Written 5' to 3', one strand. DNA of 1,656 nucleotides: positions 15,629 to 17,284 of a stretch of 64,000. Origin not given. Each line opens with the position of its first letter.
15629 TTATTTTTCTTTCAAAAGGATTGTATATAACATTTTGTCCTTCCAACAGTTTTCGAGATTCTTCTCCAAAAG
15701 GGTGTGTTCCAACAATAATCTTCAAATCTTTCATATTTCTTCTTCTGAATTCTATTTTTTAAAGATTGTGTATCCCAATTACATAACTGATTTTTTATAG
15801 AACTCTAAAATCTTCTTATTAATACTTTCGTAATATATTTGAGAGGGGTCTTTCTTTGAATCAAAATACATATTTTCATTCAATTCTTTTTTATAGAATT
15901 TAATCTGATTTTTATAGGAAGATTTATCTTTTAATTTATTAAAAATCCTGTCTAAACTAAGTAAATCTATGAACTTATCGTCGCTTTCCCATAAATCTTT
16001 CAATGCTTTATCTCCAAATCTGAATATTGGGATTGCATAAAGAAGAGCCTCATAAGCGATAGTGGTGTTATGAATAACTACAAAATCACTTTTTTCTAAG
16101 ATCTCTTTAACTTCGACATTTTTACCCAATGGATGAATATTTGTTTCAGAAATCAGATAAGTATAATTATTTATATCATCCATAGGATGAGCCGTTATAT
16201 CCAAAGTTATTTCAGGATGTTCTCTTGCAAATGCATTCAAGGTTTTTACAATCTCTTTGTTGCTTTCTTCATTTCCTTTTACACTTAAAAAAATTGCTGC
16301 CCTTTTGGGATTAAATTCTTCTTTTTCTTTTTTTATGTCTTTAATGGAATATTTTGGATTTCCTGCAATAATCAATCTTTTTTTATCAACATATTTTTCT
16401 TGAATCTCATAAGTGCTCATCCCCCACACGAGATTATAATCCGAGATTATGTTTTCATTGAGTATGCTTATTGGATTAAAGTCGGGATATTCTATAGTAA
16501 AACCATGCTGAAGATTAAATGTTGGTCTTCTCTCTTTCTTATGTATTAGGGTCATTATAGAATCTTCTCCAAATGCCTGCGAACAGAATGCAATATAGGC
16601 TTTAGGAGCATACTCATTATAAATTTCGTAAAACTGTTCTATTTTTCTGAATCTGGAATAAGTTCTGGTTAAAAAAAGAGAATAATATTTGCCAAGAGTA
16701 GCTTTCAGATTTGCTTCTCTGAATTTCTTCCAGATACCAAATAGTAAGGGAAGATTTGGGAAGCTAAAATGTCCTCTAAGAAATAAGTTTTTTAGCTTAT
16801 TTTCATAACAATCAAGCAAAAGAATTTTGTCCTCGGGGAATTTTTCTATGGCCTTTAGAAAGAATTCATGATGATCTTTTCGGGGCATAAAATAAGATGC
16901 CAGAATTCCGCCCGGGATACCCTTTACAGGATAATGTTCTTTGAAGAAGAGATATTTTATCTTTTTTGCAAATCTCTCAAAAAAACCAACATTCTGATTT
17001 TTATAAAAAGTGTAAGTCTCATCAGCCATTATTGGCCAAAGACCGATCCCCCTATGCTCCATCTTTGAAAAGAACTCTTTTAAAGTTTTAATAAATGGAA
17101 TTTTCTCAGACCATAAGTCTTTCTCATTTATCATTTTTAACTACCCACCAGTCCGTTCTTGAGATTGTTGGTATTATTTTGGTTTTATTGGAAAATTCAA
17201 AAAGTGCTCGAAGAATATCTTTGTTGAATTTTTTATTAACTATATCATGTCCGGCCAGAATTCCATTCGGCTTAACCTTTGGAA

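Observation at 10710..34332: A roughly 24 kb protein-glycosylation (agl-like) island anchored by AglB and a GlcNAc-1-P-transferase-like gene, unusually rich in methyltransferases.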

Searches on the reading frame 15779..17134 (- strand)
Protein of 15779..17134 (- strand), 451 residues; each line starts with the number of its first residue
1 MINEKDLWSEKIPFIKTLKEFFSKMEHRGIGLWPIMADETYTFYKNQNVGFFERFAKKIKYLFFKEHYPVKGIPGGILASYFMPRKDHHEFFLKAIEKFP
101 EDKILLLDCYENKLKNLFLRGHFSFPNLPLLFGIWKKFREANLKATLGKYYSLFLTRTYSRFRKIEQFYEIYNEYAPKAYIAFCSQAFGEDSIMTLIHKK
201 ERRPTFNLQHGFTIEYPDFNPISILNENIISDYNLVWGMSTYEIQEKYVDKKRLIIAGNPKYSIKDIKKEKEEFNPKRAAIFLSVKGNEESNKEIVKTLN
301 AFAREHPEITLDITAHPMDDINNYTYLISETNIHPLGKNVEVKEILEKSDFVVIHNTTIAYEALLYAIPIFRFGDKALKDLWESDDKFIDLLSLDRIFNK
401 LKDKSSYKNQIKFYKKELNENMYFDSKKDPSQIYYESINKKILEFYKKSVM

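Call 3: search_protein_families(library=pfam, proteins=[window:15779-17134:-], max_evalue=0.01)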
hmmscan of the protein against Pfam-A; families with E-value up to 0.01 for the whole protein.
window:15779-17134:- (451 aa): 0 families

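Call 19: search_protein_families(library=ncbifam, proteins=[window:15779-17134:-], max_evalue=0.001)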
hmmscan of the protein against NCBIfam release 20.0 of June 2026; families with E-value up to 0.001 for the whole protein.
window:15779-17134:- (451 aa): 2 families
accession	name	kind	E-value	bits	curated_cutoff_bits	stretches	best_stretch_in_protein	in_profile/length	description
NF046086.1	BFO_1060_trans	domain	3.5e-07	29.7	200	1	272-369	186-285/365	BFO_1060 family glycosyltransferase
TIGR04396.2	surf_polysacc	subfamily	3.8e-06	26.3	125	1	266-375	182-290/427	surface carbohydrate biosynthesis protein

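Call 28: find_homologous_proteins(query=window:15779-17134:-, max_evalue=0.001)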
Query window:15779-17134:- (451 aa): 30 proteins with E <= 0.001 among 7563 candidates.
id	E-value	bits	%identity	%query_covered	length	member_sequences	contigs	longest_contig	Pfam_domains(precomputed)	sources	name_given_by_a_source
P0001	0.0e+0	1018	100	100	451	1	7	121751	-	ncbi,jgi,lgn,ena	-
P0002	1.4e-233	794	79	97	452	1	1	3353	-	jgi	jgi:hypothetical protein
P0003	2.2e-155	536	58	97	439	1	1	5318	-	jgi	-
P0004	3.0e-147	509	53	97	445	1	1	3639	-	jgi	-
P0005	7.1e-142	491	54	96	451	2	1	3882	-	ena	-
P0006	4.8e-130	452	48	98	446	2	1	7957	-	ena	-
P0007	3.8e-128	446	48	98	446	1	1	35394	-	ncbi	-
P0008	8.1e-128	445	49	97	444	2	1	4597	-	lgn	-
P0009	1.5e-127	444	49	97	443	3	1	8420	-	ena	-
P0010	1.5e-123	431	48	98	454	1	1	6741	-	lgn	-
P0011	2.7e-123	430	46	99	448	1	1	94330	-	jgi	jgi:hypothetical protein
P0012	3.3e-123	430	47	96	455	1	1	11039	-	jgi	-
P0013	7.3e-122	426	46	98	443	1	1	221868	-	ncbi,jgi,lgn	ncbi:MAG: hypothetical protein WC812_04075 [Candidatus Pacearchaeota archaeon]|jgi:hypothetical prot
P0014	8.7e-122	425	46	99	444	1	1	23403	-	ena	-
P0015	1.0e-121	425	48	96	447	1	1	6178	-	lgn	-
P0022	5.3e-115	403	46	97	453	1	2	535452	-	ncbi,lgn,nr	ncbi:MAG: hypothetical protein KatS3mg093_342 [Candidatus Parcubacteria bacterium]|nr:MAG: hypotheti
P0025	9.8e-113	395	44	97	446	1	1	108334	-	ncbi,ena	-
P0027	7.3e-111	389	46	96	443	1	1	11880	PF05159.21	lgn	-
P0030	5.2e-101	357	45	87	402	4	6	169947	-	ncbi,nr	ncbi:hypothetical protein HOA55_00385 [archaeon]|nr:hypothetical protein [archaeon] MBT3578286.1 hyp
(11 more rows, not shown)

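Call 30: find_encoding_contigs(protein=P0022, flank=10000, max_places=1)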
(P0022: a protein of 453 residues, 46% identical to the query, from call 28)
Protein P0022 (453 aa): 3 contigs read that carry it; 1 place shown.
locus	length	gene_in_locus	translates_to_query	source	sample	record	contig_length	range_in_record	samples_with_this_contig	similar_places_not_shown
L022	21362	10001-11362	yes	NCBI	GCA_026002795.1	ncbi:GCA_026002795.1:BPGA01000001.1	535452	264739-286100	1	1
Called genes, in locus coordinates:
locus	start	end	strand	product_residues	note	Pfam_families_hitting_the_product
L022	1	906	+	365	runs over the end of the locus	PF00155:Aminotran_1_2 (weak), PF01041:DegT_DnrJ_EryC1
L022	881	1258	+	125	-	PF07883:Cupin_2 (weak)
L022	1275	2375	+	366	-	PF20706:GT4-conflict (weak), PF00534:Glycos_transf_1, PF13692:Glyco_trans_1_4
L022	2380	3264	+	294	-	PF01531:Glyco_transf_11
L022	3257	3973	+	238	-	PF03808:Glyco_tran_WecG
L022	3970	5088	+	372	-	PF00534:Glycos_transf_1, PF13692:Glyco_trans_1_4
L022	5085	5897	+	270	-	PF13489:Methyltransf_23, PF01209:Ubie_methyltran (weak), PF08241:Methyltransf_11, PF08242:Methyltransf_12, PF13649:Methyltransf_25, PF13847:Methyltransf_31 (weak)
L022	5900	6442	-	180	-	PF08241:Methyltransf_11 (weak)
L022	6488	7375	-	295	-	-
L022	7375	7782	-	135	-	PF00132:Hexapep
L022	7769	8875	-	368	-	PF01041:DegT_DnrJ_EryC1, PF00266:Aminotran_5 (faint), PF01053:Cys_Met_Meta_PP (weak)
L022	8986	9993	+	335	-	PF01073:3Beta_HSD, PF01370:Epimerase, PF02719:Polysacc_synt_2, PF04321:RmlD_sub_bind, PF07993:NAD_binding_4 (faint), PF16363:GDP_Man_Dehyd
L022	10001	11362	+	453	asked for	-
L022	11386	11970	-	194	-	PF13580:SIS_2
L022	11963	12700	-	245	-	PF00459:Inositol_P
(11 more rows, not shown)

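Call 31: find_encoding_contigs(protein=P0013, flank=10000, max_places=1)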
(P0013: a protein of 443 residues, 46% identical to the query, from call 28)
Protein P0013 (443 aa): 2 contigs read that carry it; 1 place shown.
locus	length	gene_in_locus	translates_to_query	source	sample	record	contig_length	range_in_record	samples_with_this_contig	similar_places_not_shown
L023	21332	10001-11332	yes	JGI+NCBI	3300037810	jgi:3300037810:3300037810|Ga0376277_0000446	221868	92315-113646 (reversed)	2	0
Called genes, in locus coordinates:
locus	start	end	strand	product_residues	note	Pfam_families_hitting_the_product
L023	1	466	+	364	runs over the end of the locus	PF00534:Glycos_transf_1, PF13692:Glyco_trans_1_4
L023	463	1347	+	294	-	PF01531:Glyco_transf_11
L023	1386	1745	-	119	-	-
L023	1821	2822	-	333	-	PF01370:Epimerase, PF04321:RmlD_sub_bind (weak), PF16363:GDP_Man_Dehyd (weak)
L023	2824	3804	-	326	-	PF01073:3Beta_HSD, PF01370:Epimerase, PF02719:Polysacc_synt_2, PF04321:RmlD_sub_bind, PF05368:NmrA (weak), PF07993:NAD_binding_4, PF16363:GDP_Man_Dehyd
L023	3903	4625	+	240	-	PF03808:Glyco_tran_WecG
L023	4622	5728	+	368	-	PF00534:Glycos_transf_1, PF13692:Glyco_trans_1_4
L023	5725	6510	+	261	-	PF13489:Methyltransf_23, PF01209:Ubie_methyltran (weak), PF08241:Methyltransf_11, PF08242:Methyltransf_12, PF13649:Methyltransf_25, PF13847:Methyltransf_31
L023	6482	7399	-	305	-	-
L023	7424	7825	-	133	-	PF25087:GMPPB_C (faint), PF00132:Hexapep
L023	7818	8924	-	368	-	PF01041:DegT_DnrJ_EryC1, PF00266:Aminotran_5 (faint), PF01053:Cys_Met_Meta_PP (weak)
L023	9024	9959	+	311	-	PF01073:3Beta_HSD, PF01370:Epimerase, PF02719:Polysacc_synt_2, PF04321:RmlD_sub_bind, PF07993:NAD_binding_4 (faint), PF16363:GDP_Man_Dehyd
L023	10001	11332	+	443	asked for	-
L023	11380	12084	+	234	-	PF02348:CTP_transf_3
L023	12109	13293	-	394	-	PF02350:Epimerase_2 (faint)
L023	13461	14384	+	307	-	PF00389:2-Hacid_dh, PF02826:2-Hacid_dh_C, PF00670:AdoHcyase_NAD (weak)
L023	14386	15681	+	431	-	PF00106:adh_short (faint), PF01073:3Beta_HSD, PF01370:Epimerase, PF02719:Polysacc_synt_2, PF04321:RmlD_sub_bind (weak), PF05368:NmrA (weak), PF13460:NAD_binding_10, PF16363:GDP_Man_Dehyd, +1 more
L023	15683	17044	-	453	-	PF01943:Polysacc_synt, PF13440:Polysacc_synt_3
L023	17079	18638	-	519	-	PF13180:PDZ_2 (faint), PF02355:SecD_SecF_C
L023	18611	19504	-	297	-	PF02355:SecD_SecF_C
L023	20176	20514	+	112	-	-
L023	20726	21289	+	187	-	PF02089:Palm_thioest (weak), PF07819:PGAP1 (weak)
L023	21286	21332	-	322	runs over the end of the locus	PF00933:Glyco_hydro_3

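Call 45: predict_structure(alignment_id=A1)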
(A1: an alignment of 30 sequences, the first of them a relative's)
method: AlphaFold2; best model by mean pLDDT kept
length: 451 residues; sequences in the alignment: 30
mean_pLDDT: 93.4   pTM: 0.89
mean pLDDT of the five models: 93.4, 93.3, 93.2, 92.8, 92.4
residues with pLDDT >= 90: 364; 70-90: 86; 50-70: 1; < 50: 0
segments of 3 or more residues with pLDDT < 50: none
pLDDT, mean of each block of 10 residues (from residue 1): 87 97 97 97 88 93 93 96 91 96 96 87 93 98 95 97 97 98 95 98 96 84 94 96 95 96 85 94 87 96 97 90 94 91 91 90 93 88 91 97 95 94 93 97 92 61
secondary structure, 60 per line:
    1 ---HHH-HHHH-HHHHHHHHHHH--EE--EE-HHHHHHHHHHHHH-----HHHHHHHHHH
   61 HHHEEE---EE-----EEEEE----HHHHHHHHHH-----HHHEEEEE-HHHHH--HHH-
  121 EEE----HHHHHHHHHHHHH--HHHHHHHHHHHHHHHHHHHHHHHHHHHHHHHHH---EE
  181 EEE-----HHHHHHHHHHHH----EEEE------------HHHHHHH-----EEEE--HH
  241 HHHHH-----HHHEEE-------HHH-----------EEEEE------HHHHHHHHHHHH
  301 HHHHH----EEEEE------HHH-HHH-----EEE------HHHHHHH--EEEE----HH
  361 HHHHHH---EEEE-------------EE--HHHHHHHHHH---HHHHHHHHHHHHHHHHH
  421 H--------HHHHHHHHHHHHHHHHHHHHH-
elements in order: H8-11 H13-23 H33-45 H51-63 E64-66 E77-81 H86-95 E104-108 H110-114 E121-123 H128-140 H143-175 E179-183 H189-200 E205-208 H221-227 E233-236 H239-245 E254-256 E278-282 H289-305 E310-314 E333-335 H342-348 E351-354 H359-366 E370-373 H391-400 H404-421 H430-450

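Call 49: fold_search(model_id=the predicted structure, library=pdb)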
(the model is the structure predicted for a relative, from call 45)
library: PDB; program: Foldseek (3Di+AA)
matches with E <= 10: 1475; with E <= 0.001: 250
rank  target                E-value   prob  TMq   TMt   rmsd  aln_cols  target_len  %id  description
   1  3beo_A                4.0e-10  1.00  0.49  0.57   8.8       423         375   12  A Structural Basis for the allosteric regulation of non-hydrolyzing UDP-GlcNAc 2-epimerases (released 2008-02-19)
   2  6vlb_A                7.0e-10  1.00  0.51  0.61   6.9       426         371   14  Crystal structure of ligand-free UDP-GlcNAc 2-epimerase from Neisseria meningitidis (released 2020-11-11)
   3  9cm8_A                1.6e-09  1.00  0.52  0.62   7.1       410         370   10  UDP-GlcNAc 2-epimerase MnaA of Paenibacillus alvei (released 2024-10-02)
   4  1f6d_A                2.0e-09  1.00  0.50  0.58   7.8       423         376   12  THE STRUCTURE OF UDP-N-ACETYLGLUCOSAMINE 2-EPIMERASE FROM E. COLI. (released 2000-12-13)
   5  1f6d_D                2.3e-09  1.00  0.50  0.59   8.0       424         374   14  THE STRUCTURE OF UDP-N-ACETYLGLUCOSAMINE 2-EPIMERASE FROM E. COLI. (released 2000-12-13)
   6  8ahe_A                3.8e-09  1.00  0.51  0.60   7.7       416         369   13  PAC-FragmentDEL: Photoactivated covalent capture of DNA encoded fragments for hit discovery (released 2022-09-14)
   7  6vlb_B                4.2e-09  1.00  0.51  0.61   7.1       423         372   12  Crystal structure of ligand-free UDP-GlcNAc 2-epimerase from Neisseria meningitidis (released 2020-11-11)
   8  5enz_A                7.9e-09  1.00  0.50  0.59   7.3       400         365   12  S. aureus MnaA-UDP co-structure (released 2016-04-27)
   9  1v4v_A                8.8e-09  1.00  0.43  0.50   9.1       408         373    9  Crystal Structure Of UDP-N-Acetylglucosamine 2-Epimerase From Thermus Thermophilus HB8 (released 2003-12-02)
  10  6vlc_B                9.9e-09  1.00  0.52  0.62   8.2       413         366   12  Crystal structure of UDP-GlcNAc 2-epimerase from Neisseria meningitidis bound to UDP-GlcNAc (released 2020-11-11)
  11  1f6d_B                9.9e-09  1.00  0.49  0.58   7.8       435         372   13  THE STRUCTURE OF UDP-N-ACETYLGLUCOSAMINE 2-EPIMERASE FROM E. COLI. (released 2000-12-13)
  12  5enz_B                1.0e-08  1.00  0.48  0.56   8.0       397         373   12  S. aureus MnaA-UDP co-structure (released 2016-04-27)
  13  4fkz_B                1.0e-08  1.00  0.47  0.55   8.8       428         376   10  Crystal structure of Bacillus subtilis UDP-GlcNAc 2-epimerase in complex with UDP-GlcNAc and UDP (released 2013-05-08)
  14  1f6d_C                1.2e-08  1.00  0.47  0.56   8.3       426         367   12  THE STRUCTURE OF UDP-N-ACETYLGLUCOSAMINE 2-EPIMERASE FROM E. COLI. (released 2000-12-13)
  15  9cm8_B                1.5e-08  1.00  0.53  0.63   7.6       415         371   11  UDP-GlcNAc 2-epimerase MnaA of Paenibacillus alvei (released 2024-10-02)
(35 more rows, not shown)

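Call 53: search_solved_structures(query=A1, max_evalue=1)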
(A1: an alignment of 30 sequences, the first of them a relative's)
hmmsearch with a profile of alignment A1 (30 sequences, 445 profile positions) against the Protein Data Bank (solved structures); distinct sequences matched with E-value up to 1: 2.
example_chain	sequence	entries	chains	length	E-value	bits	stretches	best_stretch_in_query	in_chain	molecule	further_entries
8fux_A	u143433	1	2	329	0.69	11.9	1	280-375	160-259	Capsule polysaccharide export protein KpsC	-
8fuw_A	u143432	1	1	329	0.87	11.6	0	281-375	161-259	Capsule polysaccharide export protein KpsC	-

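Call 54: search_protein_families(library=pfam, alignment_id=A1, max_evalue=1)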
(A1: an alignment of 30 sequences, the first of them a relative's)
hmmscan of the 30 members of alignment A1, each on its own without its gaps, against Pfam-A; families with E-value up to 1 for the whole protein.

A. member 1, P0001 (451 aa): 1 family
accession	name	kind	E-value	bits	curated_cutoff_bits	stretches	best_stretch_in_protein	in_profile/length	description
PF05159.20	Capsule_synth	-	0.012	15.6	20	1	290-375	168-263/310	Capsule polysaccharide biosynthesis protein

B. families by the number of members that match (of 30 scanned): 14 families
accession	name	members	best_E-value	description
PF05159.20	Capsule_synth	13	7.5e-06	Capsule polysaccharide biosynthesis protein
PF24809.1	DUF7708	5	0.015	Domain of unknown function (DUF7708)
PF04464.20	Glyphos_transf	3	9.9e-05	CDP-Glycerol:Poly(glycerophosphate) glycerophosphotransferase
PF02350.25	Epimerase_2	3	0.0042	UDP-N-acetylglucosamine 2-epimerase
PF10035.14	DUF2179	2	0.00065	Uncharacterized protein conserved in bacteria (DUF2179)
PF10933.14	DUF2827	1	0.0012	Protein of unknown function (DUF2827)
PF15640.11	Tox-MPTase4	1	0.0015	Metallopeptidase toxin 4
PF08311.18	Mad3_BUB1_I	1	0.0083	Mad3/BUB1 homology region 1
PF07785.16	DUF1623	1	0.031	Protein of unknown function (DUF1623)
PF01321.24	Creatinase_N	1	0.059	Creatinase/Prolidase N-terminal domain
PF06923.16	GutM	1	0.12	Glucitol operon activator protein (GutM)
PF24098.1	DUF7380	1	0.13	Domain of unknown function (DUF7380)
PF18769.7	APOBEC1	1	0.14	APOBEC1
PF13037.11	DUF3898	1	0.15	Domain of unknown function (DUF3898)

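Call 65: find_encoding_contigs(protein=P0030, flank=8000, max_places=1)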
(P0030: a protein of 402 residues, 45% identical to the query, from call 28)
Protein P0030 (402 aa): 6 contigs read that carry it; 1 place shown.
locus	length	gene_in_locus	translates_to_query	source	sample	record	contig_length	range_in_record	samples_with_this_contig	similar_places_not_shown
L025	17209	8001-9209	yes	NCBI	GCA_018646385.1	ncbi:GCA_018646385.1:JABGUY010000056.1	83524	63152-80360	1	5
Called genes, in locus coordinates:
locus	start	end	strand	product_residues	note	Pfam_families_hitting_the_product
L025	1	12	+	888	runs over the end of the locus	PF02516:STT3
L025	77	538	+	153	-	PF08241:Methyltransf_11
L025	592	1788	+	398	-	PF01370:Epimerase, PF04321:RmlD_sub_bind, PF16363:GDP_Man_Dehyd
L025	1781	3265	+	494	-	PF01041:DegT_DnrJ_EryC1, PF00266:Aminotran_5 (faint), PF07883:Cupin_2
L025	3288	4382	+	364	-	PF00534:Glycos_transf_1, PF13692:Glyco_trans_1_4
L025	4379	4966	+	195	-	PF13489:Methyltransf_23, PF08241:Methyltransf_11 (weak), PF08242:Methyltransf_12 (faint), PF13847:Methyltransf_31 (weak)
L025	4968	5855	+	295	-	PF01531:Glyco_transf_11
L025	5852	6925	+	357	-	PF00534:Glycos_transf_1, PF13692:Glyco_trans_1_4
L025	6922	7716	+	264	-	PF13489:Methyltransf_23, PF08241:Methyltransf_11, PF08242:Methyltransf_12, PF13649:Methyltransf_25, PF13847:Methyltransf_31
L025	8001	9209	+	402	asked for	-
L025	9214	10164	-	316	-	PF00389:2-Hacid_dh, PF02826:2-Hacid_dh_C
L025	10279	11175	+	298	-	PF02348:CTP_transf_3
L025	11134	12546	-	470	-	PF01943:Polysacc_synt, PF13440:Polysacc_synt_3, PF01554:MatE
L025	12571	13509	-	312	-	-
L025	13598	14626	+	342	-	PF01073:3Beta_HSD, PF01370:Epimerase, PF02719:Polysacc_synt_2, PF04321:RmlD_sub_bind, PF16363:GDP_Man_Dehyd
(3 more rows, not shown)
